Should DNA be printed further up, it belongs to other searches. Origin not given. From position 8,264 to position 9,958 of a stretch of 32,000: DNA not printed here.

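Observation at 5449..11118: Orphan regulator-nifH-nifE-nifN module with no nitrogenase structural (D/K) genes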

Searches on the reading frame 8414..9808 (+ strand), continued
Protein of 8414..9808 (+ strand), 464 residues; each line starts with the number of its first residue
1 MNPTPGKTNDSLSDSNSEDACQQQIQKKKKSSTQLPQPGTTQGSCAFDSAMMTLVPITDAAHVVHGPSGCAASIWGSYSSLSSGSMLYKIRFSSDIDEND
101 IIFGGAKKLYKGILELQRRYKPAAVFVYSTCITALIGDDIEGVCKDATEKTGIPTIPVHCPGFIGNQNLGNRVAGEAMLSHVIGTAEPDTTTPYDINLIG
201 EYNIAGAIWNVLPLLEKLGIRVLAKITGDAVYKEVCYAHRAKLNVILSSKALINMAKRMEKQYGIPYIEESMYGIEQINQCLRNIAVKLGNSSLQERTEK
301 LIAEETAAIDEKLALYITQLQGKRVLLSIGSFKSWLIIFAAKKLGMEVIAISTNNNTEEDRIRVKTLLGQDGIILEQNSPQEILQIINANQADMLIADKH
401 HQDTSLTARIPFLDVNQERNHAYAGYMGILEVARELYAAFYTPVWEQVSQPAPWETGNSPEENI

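Call 100: search_protein_families(library=ncbifam, proteins=[P0175, P0182, P0185, P0192, P0206, P0228, P0246, P0257], max_evalue=1e-30)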
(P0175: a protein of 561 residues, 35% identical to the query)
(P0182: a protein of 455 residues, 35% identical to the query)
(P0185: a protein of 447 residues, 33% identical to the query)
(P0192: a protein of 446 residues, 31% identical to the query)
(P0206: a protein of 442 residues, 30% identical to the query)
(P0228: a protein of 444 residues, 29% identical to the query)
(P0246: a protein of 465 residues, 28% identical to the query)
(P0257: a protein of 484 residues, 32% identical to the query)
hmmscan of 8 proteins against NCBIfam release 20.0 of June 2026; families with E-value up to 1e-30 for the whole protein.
P0175 (561 aa): 7 families
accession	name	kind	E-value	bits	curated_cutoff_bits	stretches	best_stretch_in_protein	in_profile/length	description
NF011047.0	PRK14477.1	equivalog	4.4e-121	405.4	1229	1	7-460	3-463/917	bifunctional nitrogenase iron-molybdenum cofactor biosynthesis protein NifEN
TIGR01283.1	nifE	equivalog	1e-114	383.6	505.1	1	5-449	3-459/459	nitrogenase iron-molybdenum cofactor biosynthesis protein NifE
TIGR01862.1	N2-ase-Ialpha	subfamily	4.6e-84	282.6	486.05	1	34-442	27-444/444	nitrogenase component I subunit alpha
TIGR01282.1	nifD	equivalog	1e-76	258.5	653.55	1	31-449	38-466/466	nitrogenase molybdenum-iron protein alpha chain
TIGR01284.1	alt_nitrog_alph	subfamily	6.2e-73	245.8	512.8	1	40-444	44-453/457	nitrogenase subunit alpha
TIGR01861.1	ANFD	equivalog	1.9e-60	204.8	873.8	1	40-451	47-463/513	nitrogenase iron-iron protein, alpha chain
TIGR01860.1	VNFD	equivalog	1.7e-58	198.4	823.1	1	40-445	46-456/461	nitrogenase vanadium-iron protein, alpha chain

P0182 (455 aa): 7 families
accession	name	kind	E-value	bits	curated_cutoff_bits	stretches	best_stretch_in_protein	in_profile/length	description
NF011047.0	PRK14477.1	equivalog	1.7e-107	360.4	1229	1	8-449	5-455/917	bifunctional nitrogenase iron-molybdenum cofactor biosynthesis protein NifEN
TIGR01283.1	nifE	equivalog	1.9e-105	353.1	505.1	1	9-446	8-459/459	nitrogenase iron-molybdenum cofactor biosynthesis protein NifE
TIGR01862.1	N2-ase-Ialpha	subfamily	6.3e-61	206.4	486.05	1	29-438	27-443/444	nitrogenase component I subunit alpha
TIGR01282.1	nifD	equivalog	8.6e-59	199.4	653.55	1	27-443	39-465/466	nitrogenase molybdenum-iron protein alpha chain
TIGR01284.1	alt_nitrog_alph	subfamily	1.4e-51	175.4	512.8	1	29-439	37-451/457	nitrogenase subunit alpha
TIGR01861.1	ANFD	equivalog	1.5e-42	145.7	873.8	1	11-437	22-452/513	nitrogenase iron-iron protein, alpha chain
TIGR01860.1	VNFD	equivalog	7.4e-38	130.4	823.1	1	34-439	45-453/461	nitrogenase vanadium-iron protein, alpha chain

P0185 (447 aa): 7 families
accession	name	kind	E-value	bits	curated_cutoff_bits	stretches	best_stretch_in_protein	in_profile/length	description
NF011047.0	PRK14477.1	equivalog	9.2e-111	371.2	1229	1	7-445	3-452/917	bifunctional nitrogenase iron-molybdenum cofactor biosynthesis protein NifEN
TIGR01283.1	nifE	equivalog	6.4e-107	358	505.1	1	7-445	5-459/459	nitrogenase iron-molybdenum cofactor biosynthesis protein NifE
TIGR01862.1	N2-ase-Ialpha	subfamily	4e-79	266.3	486.05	1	26-436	22-442/444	nitrogenase component I subunit alpha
TIGR01282.1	nifD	equivalog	1.4e-71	241.6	653.55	1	23-440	33-463/466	nitrogenase molybdenum-iron protein alpha chain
TIGR01284.1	alt_nitrog_alph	subfamily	2.8e-63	214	512.8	1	32-442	38-455/457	nitrogenase subunit alpha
TIGR01860.1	VNFD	equivalog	7.4e-53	179.8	823.1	1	36-443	45-458/461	nitrogenase vanadium-iron protein, alpha chain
TIGR01861.1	ANFD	equivalog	6e-50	170.2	873.8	1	33-437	42-453/513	nitrogenase iron-iron protein, alpha chain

P0192 (446 aa): 6 families
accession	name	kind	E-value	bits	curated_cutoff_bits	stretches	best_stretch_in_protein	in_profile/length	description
TIGR01283.1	nifE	equivalog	1.2e-93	314.2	505.1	1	6-444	4-459/459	nitrogenase iron-molybdenum cofactor biosynthesis protein NifE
NF011047.0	PRK14477.1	equivalog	2.6e-90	303.6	1229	1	7-444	3-452/917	bifunctional nitrogenase iron-molybdenum cofactor biosynthesis protein NifEN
TIGR01862.1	N2-ase-Ialpha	subfamily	3e-61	207.4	486.05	1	53-436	50-443/444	nitrogenase component I subunit alpha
TIGR01282.1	nifD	equivalog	4.7e-61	206.9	653.55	1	72-444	91-466/466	nitrogenase molybdenum-iron protein alpha chain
TIGR01284.1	alt_nitrog_alph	subfamily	3.8e-48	164.1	512.8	1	38-437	44-451/457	nitrogenase subunit alpha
TIGR01860.1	VNFD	equivalog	2.9e-34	118.5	823.1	1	82-438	96-454/461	nitrogenase vanadium-iron protein, alpha chain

P0206 (442 aa): 5 families
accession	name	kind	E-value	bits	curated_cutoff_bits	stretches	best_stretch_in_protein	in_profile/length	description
NF011047.0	PRK14477.1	equivalog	1.2e-89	301.3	1229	1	7-442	3-453/917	bifunctional nitrogenase iron-molybdenum cofactor biosynthesis protein NifEN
TIGR01283.1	nifE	equivalog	2e-84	283.8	505.1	1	7-441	5-459/459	nitrogenase iron-molybdenum cofactor biosynthesis protein NifE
TIGR01862.1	N2-ase-Ialpha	subfamily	8.2e-54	182.9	486.05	1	26-428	21-438/444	nitrogenase component I subunit alpha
TIGR01282.1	nifD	equivalog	9.2e-52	176.3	653.55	1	24-441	32-466/466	nitrogenase molybdenum-iron protein alpha chain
TIGR01284.1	alt_nitrog_alph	subfamily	9.5e-40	136.4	512.8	1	31-427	36-444/457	nitrogenase subunit alpha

P0228 (444 aa): 7 families
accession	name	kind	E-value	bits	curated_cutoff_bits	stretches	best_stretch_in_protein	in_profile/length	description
TIGR01283.1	nifE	equivalog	7e-103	344.6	505.1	1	14-433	27-456/459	nitrogenase iron-molybdenum cofactor biosynthesis protein NifE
NF011047.0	PRK14477.1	equivalog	1.5e-76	258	1229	1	16-434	21-450/917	bifunctional nitrogenase iron-molybdenum cofactor biosynthesis protein NifEN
TIGR01862.1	N2-ase-Ialpha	subfamily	2.2e-70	237.5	486.05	1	18-428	22-443/444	nitrogenase component I subunit alpha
TIGR01282.1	nifD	equivalog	1e-66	225.5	653.55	1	13-432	31-464/466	nitrogenase molybdenum-iron protein alpha chain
TIGR01284.1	alt_nitrog_alph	subfamily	1.3e-58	198.6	512.8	1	18-431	32-453/457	nitrogenase subunit alpha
TIGR01860.1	VNFD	equivalog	1.2e-47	162.7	823.1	1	23-431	39-455/461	nitrogenase vanadium-iron protein, alpha chain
TIGR01861.1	ANFD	equivalog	6.8e-38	130.4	873.8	1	24-431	41-456/513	nitrogenase iron-iron protein, alpha chain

P0246 (465 aa): 7 families
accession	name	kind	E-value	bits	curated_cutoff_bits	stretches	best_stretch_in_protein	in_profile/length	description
TIGR01860.1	VNFD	equivalog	7.9e-179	595.1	823.1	1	7-463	5-460/461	nitrogenase vanadium-iron protein, alpha chain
TIGR01284.1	alt_nitrog_alph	subfamily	5.5e-162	539.3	512.8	1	7-461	3-456/457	nitrogenase subunit alpha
TIGR01861.1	ANFD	equivalog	6.2e-138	460.4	873.8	1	12-463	11-461/513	nitrogenase iron-iron protein, alpha chain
TIGR01862.1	N2-ase-Ialpha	subfamily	1.9e-137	458.6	486.05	1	16-455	2-443/444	nitrogenase component I subunit alpha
TIGR01283.1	nifE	equivalog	3.7e-78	263.1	505.1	1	17-458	14-454/459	nitrogenase iron-molybdenum cofactor biosynthesis protein NifE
TIGR01282.1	nifD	equivalog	6.6e-73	246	653.55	1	44-457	48-462/466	nitrogenase molybdenum-iron protein alpha chain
NF011047.0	PRK14477.1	equivalog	8e-68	229.1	1229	1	40-455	30-444/917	bifunctional nitrogenase iron-molybdenum cofactor biosynthesis protein NifEN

P0257 (484 aa): 7 families
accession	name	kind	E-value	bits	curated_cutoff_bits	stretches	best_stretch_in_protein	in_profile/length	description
TIGR01282.1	nifD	equivalog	2e-95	320.2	653.55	1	32-470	40-463/466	nitrogenase molybdenum-iron protein alpha chain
TIGR01862.1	N2-ase-Ialpha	subfamily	5.9e-89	298.7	486.05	1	32-466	26-442/444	nitrogenase component I subunit alpha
TIGR01283.1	nifE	equivalog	2.5e-78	263.7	505.1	1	34-467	37-451/459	nitrogenase iron-molybdenum cofactor biosynthesis protein NifE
NF011047.0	PRK14477.1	equivalog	1e-58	199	1229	1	40-352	34-352/917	bifunctional nitrogenase iron-molybdenum cofactor biosynthesis protein NifEN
TIGR01284.1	alt_nitrog_alph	subfamily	9.5e-57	192.4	512.8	1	32-357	36-363/457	nitrogenase subunit alpha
TIGR01860.1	VNFD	equivalog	5.9e-38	130.7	823.1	1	33-357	39-365/461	nitrogenase vanadium-iron protein, alpha chain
TIGR01861.1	ANFD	equivalog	4e-37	127.8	873.8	1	30-354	37-363/513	nitrogenase iron-iron protein, alpha chain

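Call 115: find_encoding_contigs(protein=P0092, flank=10000, max_places=2)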
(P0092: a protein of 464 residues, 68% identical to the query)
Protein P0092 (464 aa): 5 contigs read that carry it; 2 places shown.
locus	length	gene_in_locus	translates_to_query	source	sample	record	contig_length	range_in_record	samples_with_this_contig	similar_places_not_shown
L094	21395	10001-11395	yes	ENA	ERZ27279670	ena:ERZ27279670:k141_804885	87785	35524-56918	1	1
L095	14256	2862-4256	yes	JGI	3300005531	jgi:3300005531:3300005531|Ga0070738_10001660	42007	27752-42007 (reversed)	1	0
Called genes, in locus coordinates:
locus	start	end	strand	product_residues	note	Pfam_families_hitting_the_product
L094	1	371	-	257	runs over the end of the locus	PF13462:Thioredoxin_4, PF13098:Thioredoxin_2 (weak), PF01323:DSBA, PF13743:Thioredoxin_5 (weak)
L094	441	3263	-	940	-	PF14516:AAA_35, PF05226:CHASE2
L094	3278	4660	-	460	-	PF26355:HTH_VMAP-M9, PF14516:AAA_35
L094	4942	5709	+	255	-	PF04313:HSDR_N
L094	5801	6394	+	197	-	PF00174:Oxidored_molyb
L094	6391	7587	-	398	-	PF01381:HTH_3, PF12844:HTH_19 (weak), PF13443:HTH_26 (weak), PF13560:HTH_31, PF03466:LysR_substrate (faint), PF12727:PBP_like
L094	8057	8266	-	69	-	PF03459:TOBE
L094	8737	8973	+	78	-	-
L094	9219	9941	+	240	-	PF00142:Fer4_NifH, PF02374:ArsA_ATPase (weak), PF13614:AAA_31, PF01656:CbiA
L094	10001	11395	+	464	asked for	PF00148:Oxidored_nitro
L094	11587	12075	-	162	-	-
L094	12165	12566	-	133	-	-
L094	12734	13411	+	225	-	PF00072:Response_reg, PF00486:Trans_reg_C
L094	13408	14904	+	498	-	PF00672:HAMP, PF00512:HisKA, PF02518:HATPase_c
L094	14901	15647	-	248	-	PF00188:CAP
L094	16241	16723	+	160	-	PF10604:Polyketide_cyc2, PF03364:Polyketide_cyc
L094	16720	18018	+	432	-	PF08240:ADH_N, PF00107:ADH_zinc_N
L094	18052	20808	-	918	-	PF01368:DHH, PF00571:CBS, PF01743:PolyA_pol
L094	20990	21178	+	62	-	PF01737:Ycf9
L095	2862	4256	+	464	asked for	PF00148:Oxidored_nitro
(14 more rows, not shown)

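Call 116: find_encoding_contigs(protein=P0089, flank=10000, max_places=1)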
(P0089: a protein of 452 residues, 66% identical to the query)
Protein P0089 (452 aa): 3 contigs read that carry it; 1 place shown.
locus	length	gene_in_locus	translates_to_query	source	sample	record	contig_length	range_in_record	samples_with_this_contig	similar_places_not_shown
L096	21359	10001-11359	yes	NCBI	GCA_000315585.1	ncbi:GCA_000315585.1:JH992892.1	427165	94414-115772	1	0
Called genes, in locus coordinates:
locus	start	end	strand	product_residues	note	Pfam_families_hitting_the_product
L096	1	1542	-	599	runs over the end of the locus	PF00148:Oxidored_nitro, PF03139:AnfG_VnfG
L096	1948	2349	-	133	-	PF02579:Nitro_FeMo-Co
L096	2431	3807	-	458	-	PF00148:Oxidored_nitro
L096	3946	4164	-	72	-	PF13531:SBP_bac_11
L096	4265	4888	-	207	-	PF13531:SBP_bac_11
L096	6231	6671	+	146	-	PF03459:TOBE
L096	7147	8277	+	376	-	PF01381:HTH_3, PF12844:HTH_19 (faint), PF13443:HTH_26 (weak), PF13560:HTH_31, PF12727:PBP_like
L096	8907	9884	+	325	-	PF00142:Fer4_NifH, PF01656:CbiA, PF02374:ArsA_ATPase (weak), PF10609:ParA (faint), PF13614:AAA_31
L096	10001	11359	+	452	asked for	PF00148:Oxidored_nitro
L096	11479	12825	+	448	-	PF00148:Oxidored_nitro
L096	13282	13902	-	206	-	-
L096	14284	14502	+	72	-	-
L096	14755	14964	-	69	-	PF03459:TOBE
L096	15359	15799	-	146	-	PF02371:Transposase_20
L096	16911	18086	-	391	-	PF01609:DDE_Tnp_1 (weak)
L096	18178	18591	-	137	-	-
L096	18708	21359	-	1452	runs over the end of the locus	PF00270:DEAD, PF04851:ResIII, PF27116:YjiV_N (weak), PF00271:Helicase_C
